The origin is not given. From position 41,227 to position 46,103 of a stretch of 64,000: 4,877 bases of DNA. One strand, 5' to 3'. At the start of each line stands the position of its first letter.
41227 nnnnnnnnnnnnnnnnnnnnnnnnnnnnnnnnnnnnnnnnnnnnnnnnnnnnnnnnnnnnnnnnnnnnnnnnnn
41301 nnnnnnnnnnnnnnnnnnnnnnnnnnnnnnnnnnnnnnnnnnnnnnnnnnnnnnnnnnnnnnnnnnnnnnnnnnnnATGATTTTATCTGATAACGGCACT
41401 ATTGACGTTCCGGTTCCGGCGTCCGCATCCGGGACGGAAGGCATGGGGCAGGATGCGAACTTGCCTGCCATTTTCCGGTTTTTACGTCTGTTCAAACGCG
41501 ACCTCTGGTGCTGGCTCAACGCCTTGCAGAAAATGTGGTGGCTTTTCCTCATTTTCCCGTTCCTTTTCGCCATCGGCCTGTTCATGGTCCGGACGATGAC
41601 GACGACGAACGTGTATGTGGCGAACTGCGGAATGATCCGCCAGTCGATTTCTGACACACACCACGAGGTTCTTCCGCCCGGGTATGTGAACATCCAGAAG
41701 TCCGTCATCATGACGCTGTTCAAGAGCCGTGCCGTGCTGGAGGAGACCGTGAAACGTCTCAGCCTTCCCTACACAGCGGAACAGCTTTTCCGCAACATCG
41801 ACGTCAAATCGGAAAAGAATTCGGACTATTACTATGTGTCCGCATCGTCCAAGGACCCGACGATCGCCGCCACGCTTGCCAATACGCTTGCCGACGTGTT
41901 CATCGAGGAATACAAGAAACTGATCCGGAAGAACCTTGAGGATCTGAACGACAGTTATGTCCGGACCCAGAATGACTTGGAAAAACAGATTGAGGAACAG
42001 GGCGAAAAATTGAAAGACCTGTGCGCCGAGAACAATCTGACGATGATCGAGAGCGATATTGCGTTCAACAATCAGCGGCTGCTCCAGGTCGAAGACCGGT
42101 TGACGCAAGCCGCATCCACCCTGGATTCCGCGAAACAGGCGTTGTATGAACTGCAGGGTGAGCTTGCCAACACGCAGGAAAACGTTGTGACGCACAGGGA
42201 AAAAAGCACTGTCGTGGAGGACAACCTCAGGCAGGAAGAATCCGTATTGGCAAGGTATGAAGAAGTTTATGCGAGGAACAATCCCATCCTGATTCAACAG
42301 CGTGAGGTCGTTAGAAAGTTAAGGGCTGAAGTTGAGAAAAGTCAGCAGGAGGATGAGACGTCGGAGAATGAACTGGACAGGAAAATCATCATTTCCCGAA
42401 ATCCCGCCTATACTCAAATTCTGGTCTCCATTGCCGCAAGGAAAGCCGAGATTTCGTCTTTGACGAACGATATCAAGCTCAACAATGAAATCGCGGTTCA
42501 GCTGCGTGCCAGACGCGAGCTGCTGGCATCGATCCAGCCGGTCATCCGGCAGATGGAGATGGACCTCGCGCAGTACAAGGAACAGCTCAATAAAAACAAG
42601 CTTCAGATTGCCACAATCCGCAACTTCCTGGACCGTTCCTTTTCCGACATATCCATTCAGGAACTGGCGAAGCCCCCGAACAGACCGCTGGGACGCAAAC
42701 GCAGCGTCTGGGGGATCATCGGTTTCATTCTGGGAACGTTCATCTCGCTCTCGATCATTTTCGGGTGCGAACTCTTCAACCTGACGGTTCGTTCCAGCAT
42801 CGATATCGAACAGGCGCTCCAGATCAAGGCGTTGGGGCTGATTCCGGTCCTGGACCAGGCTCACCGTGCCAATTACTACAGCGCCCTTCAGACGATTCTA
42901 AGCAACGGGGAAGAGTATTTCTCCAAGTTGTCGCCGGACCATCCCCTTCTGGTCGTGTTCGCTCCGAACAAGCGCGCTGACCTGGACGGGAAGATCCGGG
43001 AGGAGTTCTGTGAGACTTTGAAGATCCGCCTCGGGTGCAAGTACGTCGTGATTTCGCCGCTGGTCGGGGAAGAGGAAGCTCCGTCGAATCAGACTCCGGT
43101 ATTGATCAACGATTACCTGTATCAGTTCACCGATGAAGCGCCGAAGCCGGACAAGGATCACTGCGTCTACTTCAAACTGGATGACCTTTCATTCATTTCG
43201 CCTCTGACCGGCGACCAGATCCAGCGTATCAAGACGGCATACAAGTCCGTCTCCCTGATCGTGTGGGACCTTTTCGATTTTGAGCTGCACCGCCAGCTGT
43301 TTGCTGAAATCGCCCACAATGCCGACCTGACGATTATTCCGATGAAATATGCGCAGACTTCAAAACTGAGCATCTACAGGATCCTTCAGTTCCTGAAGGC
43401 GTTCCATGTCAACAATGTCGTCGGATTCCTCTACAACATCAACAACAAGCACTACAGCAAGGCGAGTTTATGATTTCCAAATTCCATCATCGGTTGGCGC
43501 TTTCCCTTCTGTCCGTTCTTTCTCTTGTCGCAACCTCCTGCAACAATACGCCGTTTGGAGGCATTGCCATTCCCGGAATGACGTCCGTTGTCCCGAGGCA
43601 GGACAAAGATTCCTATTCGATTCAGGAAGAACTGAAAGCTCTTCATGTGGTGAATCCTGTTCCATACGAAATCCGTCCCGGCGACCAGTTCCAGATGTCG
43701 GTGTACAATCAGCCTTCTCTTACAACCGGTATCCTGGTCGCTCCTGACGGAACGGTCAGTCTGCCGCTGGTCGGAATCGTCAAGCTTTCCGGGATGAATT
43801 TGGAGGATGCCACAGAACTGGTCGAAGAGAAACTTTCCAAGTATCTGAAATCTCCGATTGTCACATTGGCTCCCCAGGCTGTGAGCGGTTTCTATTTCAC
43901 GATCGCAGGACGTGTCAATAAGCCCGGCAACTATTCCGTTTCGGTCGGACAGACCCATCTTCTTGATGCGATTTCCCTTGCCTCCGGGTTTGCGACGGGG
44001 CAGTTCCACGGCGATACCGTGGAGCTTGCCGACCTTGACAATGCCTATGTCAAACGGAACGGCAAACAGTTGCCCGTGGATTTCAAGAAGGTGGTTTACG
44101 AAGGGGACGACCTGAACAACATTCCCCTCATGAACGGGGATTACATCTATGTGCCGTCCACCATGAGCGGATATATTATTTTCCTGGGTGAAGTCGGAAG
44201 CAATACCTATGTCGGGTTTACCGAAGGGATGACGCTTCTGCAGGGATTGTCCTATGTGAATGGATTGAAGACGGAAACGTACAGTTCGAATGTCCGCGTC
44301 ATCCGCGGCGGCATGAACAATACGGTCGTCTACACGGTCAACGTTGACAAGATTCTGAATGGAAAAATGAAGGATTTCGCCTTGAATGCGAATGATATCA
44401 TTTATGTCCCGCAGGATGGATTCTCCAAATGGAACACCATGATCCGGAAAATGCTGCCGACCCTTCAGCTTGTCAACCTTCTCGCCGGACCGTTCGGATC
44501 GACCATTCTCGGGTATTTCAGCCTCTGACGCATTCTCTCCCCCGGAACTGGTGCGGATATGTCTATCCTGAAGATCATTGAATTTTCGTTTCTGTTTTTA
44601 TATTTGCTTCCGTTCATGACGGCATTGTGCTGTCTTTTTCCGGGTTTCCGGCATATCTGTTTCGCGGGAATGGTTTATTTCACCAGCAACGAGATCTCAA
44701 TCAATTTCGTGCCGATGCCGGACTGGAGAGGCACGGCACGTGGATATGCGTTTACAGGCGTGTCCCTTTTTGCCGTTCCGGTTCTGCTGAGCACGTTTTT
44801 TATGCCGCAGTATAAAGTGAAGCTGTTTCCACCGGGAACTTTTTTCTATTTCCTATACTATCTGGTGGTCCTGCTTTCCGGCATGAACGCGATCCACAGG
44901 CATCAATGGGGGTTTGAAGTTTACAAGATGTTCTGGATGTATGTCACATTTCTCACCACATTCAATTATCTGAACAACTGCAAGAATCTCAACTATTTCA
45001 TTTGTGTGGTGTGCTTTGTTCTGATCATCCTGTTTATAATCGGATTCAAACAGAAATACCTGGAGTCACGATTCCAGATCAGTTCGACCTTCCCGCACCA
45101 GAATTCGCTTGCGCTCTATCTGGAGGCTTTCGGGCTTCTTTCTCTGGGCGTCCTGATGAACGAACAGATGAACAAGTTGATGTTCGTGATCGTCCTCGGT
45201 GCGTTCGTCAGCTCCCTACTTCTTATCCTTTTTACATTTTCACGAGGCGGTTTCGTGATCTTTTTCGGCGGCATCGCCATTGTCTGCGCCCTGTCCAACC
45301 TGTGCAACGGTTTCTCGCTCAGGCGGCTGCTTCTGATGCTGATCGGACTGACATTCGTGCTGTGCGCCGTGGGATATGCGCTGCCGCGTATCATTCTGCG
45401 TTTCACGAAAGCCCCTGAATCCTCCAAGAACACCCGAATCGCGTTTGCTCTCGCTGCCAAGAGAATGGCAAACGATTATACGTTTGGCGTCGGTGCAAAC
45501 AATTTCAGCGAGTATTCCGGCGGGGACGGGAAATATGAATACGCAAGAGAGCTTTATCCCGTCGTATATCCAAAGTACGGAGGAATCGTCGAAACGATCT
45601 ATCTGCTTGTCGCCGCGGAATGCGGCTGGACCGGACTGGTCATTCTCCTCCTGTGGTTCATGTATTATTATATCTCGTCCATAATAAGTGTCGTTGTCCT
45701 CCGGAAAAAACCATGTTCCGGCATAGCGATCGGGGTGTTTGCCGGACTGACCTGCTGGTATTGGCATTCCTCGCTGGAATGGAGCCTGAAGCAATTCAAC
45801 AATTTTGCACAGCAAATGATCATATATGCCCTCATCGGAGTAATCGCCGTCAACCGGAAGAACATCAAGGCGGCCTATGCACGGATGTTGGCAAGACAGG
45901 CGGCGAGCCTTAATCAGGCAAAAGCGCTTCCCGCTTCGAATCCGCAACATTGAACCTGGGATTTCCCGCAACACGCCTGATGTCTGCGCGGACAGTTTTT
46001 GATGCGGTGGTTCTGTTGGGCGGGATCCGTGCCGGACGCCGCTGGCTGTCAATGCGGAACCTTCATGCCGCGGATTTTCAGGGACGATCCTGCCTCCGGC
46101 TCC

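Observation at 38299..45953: AT-richer exopolysaccharide locus built around several degenerate enzymes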

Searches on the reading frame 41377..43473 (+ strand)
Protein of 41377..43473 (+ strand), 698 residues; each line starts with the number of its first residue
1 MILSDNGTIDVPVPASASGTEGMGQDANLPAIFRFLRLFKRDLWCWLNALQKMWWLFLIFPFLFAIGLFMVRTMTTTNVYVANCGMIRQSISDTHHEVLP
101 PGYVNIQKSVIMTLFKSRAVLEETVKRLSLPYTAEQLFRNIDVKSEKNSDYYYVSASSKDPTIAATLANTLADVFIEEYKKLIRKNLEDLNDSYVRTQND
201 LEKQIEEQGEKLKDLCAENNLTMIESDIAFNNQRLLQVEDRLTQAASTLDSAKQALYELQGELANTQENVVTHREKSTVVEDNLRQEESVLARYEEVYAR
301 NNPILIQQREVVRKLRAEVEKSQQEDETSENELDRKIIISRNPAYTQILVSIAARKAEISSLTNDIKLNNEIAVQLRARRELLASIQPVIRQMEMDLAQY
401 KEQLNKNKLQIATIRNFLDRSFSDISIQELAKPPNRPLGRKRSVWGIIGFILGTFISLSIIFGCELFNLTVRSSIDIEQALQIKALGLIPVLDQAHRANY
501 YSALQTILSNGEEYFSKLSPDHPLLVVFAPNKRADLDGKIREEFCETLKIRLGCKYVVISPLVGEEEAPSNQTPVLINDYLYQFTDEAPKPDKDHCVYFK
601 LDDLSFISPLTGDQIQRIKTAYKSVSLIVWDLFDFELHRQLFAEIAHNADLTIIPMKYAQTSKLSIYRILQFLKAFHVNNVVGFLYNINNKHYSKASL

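Call 3: search_protein_families(library=pfam, proteins=[window:41377-43473:+], max_evalue=0.01)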
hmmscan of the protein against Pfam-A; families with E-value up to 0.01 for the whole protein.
window:41377-43473:+ (698 aa): 0 families

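Call 9: search_protein_families(library=ncbifam, proteins=[window:41377-43473:+], max_evalue=0.1)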
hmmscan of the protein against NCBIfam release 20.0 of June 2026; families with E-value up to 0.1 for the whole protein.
window:41377-43473:+ (698 aa): 5 families
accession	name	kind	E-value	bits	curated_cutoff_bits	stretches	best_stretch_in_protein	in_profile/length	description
TIGR03007.1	pepcterm_ChnLen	equivalog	2.2e-19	69.1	278.85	1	135-496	107-467/498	XrtA system polysaccharide chain length determinant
TIGR01006.1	polys_exp_MPA1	subfamily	1.3e-18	67.3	296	2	44-184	11-153/226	CspC family polysaccharide chain length determinant protein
TIGR03017.1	EpsF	equivalog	2.9e-13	49.3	422.75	1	132-489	114-443/444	chain length determinant protein EpsF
TIGR02168.1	SMC_prok_B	equivalog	2.1e-05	22.5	567.35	1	193-414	236-461/1181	chromosome segregation protein SMC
NF040877.1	SE1832_fam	equivalog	0.0051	16.7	45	1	184-234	3-50/51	SE1832 family protein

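Call 19: find_homologous_proteins(query=window:41377-43473:+, max_evalue=0.001)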
Query window:41377-43473:+ (698 aa): 143 proteins with E <= 0.001 among 8000 candidates; the best 120 are listed.
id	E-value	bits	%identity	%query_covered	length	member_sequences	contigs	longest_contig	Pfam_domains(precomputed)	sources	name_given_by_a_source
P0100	0.0e+0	1548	100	100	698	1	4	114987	-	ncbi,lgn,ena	-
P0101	0.0e+0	1331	84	100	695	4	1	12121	-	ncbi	-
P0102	0.0e+0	1312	82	100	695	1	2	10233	-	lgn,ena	-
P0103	0.0e+0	1309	83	100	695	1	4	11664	-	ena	-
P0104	0.0e+0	1302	82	100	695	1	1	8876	-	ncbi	-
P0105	0.0e+0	1299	82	100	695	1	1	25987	-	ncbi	-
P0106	0.0e+0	1296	82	100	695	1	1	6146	-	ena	-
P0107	0.0e+0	1288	82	100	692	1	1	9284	-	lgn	-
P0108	0.0e+0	1286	82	100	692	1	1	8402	-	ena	-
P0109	0.0e+0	1286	82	100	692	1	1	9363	-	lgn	-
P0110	0.0e+0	1283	81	100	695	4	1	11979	-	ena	-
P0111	0.0e+0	1277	79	100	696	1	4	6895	-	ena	-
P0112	0.0e+0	1277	81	100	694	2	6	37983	-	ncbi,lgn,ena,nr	ncbi:MAG: hypothetical protein J6Y92_06050 [Lentisphaeria bacterium]|nr:hypothetical protein [Lentis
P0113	0.0e+0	1266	79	100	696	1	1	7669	-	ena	-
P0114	0.0e+0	1228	77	100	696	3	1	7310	-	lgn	-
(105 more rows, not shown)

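Call 24: search_solved_structures(query=A3, max_evalue=10, show_alignments=3)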
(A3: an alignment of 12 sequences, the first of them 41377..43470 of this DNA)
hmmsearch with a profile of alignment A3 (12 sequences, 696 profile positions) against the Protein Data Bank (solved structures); distinct sequences matched with E-value up to 10: 29.
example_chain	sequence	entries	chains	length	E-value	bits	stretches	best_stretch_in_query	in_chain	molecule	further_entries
9v75_A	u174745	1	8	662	2.8e-07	32.7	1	133-468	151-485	Biofilm formation protein PslE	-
9v6l_A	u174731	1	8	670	2.9e-07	32.7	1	133-468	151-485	Biofilm formation protein PslE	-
3b5n_B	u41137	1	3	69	0.18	13.5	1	278-338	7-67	Protein SSO1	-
8zbm_C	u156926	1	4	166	0.19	13.4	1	201-330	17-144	Tropomyosin beta chain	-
22vl_b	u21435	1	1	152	0.23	13.2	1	217-296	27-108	ATP synthase subunit b, chloroplastic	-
4eru_A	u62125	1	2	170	0.45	12.2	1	185-326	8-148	YciF Bacterial Stress Response Protein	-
8zb7_O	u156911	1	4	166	0.49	12.1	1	201-329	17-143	Tropomyosin alpha-1 chain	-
7tmv_A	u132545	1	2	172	0.68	11.6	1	185-307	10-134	Putative structural protein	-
2tma_A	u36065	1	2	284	0.91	11.2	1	180-425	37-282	TROPOMYOSIN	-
2w49_A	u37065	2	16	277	0.92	11.2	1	180-425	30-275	TROPOMYOSIN ALPHA-1 CHAIN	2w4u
6kn7_P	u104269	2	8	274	1.3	10.7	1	180-425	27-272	Tropomyosin alpha-1 chain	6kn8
6gaj_A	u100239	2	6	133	1.4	10.6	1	176-279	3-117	Outer capsid protein sigma-1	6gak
9e2e_G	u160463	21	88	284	1.8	10.2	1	180-425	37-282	Tropomyosin alpha-1 chain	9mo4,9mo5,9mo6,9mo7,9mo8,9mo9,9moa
8fy4_B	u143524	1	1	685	1.9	10.2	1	167-364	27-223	CCR4-NOT transcription complex subunit 10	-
6x5z_O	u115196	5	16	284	2.1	10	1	180-425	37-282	Tropomyosin alpha-1 chain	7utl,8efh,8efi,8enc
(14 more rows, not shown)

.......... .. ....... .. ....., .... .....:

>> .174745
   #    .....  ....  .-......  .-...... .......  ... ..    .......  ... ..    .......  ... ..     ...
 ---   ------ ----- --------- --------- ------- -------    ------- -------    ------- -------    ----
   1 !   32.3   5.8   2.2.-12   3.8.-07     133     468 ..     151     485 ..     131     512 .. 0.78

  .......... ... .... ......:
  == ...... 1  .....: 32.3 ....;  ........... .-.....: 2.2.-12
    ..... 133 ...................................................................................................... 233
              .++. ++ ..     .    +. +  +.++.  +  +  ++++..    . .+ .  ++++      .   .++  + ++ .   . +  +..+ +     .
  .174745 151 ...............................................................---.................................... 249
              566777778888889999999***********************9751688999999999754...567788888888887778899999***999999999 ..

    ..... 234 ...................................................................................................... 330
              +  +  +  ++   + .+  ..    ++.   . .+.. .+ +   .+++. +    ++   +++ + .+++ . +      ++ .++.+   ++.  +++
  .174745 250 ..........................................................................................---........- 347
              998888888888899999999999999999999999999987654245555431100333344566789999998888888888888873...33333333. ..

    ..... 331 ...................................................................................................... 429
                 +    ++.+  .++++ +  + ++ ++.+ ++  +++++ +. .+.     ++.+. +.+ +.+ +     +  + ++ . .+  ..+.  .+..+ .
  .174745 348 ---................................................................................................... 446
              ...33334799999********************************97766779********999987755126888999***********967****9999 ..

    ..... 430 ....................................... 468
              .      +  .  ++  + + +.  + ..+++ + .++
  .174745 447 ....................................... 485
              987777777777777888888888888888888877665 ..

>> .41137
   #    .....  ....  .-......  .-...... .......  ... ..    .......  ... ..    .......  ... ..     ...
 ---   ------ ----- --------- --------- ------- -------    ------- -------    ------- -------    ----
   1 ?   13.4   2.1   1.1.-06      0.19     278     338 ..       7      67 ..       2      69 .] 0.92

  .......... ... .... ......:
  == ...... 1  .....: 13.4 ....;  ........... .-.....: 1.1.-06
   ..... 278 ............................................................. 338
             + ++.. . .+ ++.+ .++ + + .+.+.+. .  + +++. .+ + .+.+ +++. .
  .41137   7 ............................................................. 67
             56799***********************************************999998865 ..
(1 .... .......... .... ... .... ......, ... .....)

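Call 38: search_protein_representatives(alignment_id=A5)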
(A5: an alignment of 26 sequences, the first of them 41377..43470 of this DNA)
Query: 26 sequences, 695 profile positions. Proteins with E-value up to 0.001 (for the whole library): 2559; up to 1e-10: 186; up to 1e-30: 53. The best 150 are listed.
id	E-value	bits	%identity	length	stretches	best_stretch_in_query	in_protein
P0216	0.0e+00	1278.9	-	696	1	1-695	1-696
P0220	4.7e-184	630.3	-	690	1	10-692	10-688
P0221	1.8e-153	529.2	-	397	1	82-395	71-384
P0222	1.1e-147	510.1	-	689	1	18-695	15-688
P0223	9.1e-147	507.0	-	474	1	77-433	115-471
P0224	6.8e-136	471.1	-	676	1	24-693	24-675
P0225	8.3e-136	470.8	-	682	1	2-693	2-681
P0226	3.5e-127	442.3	-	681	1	19-694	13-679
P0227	1.6e-126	440.1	-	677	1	34-693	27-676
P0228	2.2e-122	426.4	-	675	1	34-693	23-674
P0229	4.9e-119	415.4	-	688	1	22-693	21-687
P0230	3.0e-117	409.5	-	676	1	35-690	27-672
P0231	1.8e-116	406.9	-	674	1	23-693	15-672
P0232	4.0e-116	405.7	-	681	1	34-693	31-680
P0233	1.5e-110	387.3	-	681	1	25-692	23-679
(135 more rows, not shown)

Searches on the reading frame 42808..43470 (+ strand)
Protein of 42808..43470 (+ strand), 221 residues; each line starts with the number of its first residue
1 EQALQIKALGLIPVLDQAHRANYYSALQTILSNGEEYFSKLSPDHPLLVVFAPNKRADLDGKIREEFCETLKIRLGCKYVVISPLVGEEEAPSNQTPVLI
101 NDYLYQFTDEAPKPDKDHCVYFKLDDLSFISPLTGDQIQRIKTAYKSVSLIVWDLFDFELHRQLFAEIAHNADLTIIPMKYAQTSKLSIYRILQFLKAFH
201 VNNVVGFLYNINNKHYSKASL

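Call 29: predict_structure(alignment_id=A4)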
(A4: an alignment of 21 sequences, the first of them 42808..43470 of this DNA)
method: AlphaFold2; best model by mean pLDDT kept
length: 221 residues; sequences in the alignment: 21
mean_pLDDT: 41.2   pTM: 0.32
mean pLDDT of the five models: 41.2, 39.0, 37.9, 36.3, 31.7
residues with pLDDT >= 90: 0; 70-90: 5; 50-70: 47; < 50: 169
segments of 3 or more residues with pLDDT < 50: 1-59, 61-63, 69-157, 208-221
pLDDT, mean of each block of 10 residues (from residue 1): 30 38 44 38 39 39 49 42 30 27 26 28 25 37 38 46 58 52 58 70 55 34 27
secondary structure, 60 per line:
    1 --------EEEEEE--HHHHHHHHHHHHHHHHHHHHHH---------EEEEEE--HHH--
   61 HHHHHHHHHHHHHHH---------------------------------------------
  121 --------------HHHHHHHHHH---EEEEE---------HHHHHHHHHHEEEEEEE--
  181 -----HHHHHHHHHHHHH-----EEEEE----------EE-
elements in order: E9-14 H17-38 E48-53 H61-75 H135-144 E148-152 H162-171 E172-178 H186-198 E204-208

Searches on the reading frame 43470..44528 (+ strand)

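Call 3: search_protein_families(library=pfam, proteins=[window:43470-44528:+], max_evalue=0.01)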
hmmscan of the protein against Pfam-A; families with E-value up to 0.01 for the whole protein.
window:43470-44528:+ (352 aa): 3 families
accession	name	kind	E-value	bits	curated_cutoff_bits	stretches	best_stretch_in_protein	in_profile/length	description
PF02563.21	Poly_export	-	6.3e-19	68.4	28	1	63-133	4-74/77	Polysaccharide biosynthesis/export protein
PF22461.2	SLBB_2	-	1.6e-16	60.6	27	2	143-228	3-79/79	SLBB domain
PF10531.15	SLBB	-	3.3e-10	40.1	27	1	142-176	1-34/55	SLBB domain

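Call 9: search_protein_families(library=ncbifam, proteins=[window:43470-44528:+], max_evalue=0.1)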
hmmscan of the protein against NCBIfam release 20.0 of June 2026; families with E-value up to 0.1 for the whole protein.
window:43470-44528:+ (352 aa): 6 families
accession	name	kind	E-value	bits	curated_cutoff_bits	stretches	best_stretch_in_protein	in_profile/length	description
NF011658.0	PRK15078.1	subfamily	7.2e-30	104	333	1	63-338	82-369/380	polysaccharide export protein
TIGR03027.2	pepcterm_export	equivalog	1.8e-29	102.6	180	2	66-231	3-167/169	XrtA/PEP-CTERM system exopolysaccharide export protein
TIGR03028.1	EpsE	equivalog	1.9e-29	102.7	262.65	1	66-314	2-235/239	polysaccharide export protein EpsE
NF041843.1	EpsY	equivalog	3.5e-17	62.3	320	1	65-183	52-168/211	exopolysaccharide export protein EpsY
NF011722.0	PRK15175.1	equivalog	0.0055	15.6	456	1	87-164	104-180/355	Vi polysaccharide ABC transporter protein VexA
TIGR00502.1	nagB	equivalog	0.046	13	236.9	1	234-296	130-194/259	glucosamine-6-phosphate deaminase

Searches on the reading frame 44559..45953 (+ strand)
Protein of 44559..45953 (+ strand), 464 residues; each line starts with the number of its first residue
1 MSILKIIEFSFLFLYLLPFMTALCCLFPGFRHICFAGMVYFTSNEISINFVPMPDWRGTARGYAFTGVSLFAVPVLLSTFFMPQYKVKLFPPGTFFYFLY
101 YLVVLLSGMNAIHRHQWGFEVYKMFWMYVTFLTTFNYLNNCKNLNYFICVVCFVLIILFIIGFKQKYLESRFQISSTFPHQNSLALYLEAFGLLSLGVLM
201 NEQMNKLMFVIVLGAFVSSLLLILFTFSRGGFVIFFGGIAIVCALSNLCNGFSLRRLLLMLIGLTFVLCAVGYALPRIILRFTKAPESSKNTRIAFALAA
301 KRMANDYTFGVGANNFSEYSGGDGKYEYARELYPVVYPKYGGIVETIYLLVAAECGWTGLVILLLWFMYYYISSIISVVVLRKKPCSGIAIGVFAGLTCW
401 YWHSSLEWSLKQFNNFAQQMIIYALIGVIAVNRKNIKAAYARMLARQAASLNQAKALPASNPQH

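Call 3: search_protein_families(library=pfam, proteins=[window:44559-45953:+], max_evalue=0.01)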
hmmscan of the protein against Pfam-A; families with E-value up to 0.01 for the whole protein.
window:44559-45953:+ (464 aa): 1 family
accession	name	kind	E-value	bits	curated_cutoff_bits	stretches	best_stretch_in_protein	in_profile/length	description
PF04932.20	Wzy_C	-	2.4e-08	34.3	31.7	1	215-364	2-149/149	O-Antigen ligase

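Call 9: search_protein_families(library=ncbifam, proteins=[window:44559-45953:+], max_evalue=0.1)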
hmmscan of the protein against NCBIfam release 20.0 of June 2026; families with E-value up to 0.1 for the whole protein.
window:44559-45953:+ (464 aa): 0 families

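Call 51: search_protein_families(library=pfam, proteins=[window:44559-45953:+], max_evalue=0.01)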
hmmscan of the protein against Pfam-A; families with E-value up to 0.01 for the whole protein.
window:44559-45953:+ (464 aa): 1 family
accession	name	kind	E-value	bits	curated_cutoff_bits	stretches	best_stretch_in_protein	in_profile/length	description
PF04932.20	Wzy_C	-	2.4e-08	34.3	31.7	1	215-364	2-149/149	O-Antigen ligase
